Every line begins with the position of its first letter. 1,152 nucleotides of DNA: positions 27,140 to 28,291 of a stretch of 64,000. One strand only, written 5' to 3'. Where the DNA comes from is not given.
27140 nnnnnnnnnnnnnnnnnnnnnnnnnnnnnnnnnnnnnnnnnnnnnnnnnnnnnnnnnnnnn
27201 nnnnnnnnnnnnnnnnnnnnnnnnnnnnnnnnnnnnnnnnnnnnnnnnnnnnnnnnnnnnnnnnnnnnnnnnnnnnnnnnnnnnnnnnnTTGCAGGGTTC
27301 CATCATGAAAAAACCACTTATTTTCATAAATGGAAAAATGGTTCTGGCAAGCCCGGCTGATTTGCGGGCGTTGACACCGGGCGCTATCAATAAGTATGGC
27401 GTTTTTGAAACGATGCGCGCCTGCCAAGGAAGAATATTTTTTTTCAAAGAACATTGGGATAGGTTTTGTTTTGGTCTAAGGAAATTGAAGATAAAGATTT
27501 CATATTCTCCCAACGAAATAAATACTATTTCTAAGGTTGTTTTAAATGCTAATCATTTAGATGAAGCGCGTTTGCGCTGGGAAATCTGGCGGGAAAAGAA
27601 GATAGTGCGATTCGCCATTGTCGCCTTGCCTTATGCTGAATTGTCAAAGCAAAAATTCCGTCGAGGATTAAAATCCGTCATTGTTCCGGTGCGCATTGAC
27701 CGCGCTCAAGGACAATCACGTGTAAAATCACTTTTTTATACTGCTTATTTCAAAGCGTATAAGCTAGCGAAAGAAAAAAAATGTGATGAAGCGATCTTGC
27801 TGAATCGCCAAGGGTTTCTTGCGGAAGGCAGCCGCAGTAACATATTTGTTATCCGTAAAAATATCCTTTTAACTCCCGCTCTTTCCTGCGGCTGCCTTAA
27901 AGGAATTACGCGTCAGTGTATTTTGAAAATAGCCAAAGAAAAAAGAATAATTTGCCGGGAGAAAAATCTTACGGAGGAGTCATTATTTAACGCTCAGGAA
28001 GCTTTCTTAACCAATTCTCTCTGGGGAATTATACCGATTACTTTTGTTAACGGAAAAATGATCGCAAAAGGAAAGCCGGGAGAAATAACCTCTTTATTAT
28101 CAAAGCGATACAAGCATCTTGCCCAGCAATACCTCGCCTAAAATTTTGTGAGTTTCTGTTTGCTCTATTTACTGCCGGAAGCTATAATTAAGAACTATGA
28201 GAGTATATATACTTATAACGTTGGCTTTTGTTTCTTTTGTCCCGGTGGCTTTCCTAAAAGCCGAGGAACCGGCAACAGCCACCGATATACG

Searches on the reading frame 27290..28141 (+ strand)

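Call 27: search_protein_families(library=pfam, proteins=[window:27290-28141:+], max_evalue=0.00001)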
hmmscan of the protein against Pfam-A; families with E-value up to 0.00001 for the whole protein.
window:27290-28141:+ (283 aa): 1 family
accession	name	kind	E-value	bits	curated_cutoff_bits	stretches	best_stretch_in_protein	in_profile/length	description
PF01063.24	Aminotran_4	-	3.9e-56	190.8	28.5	1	37-251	1-221/223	Amino-transferase class IV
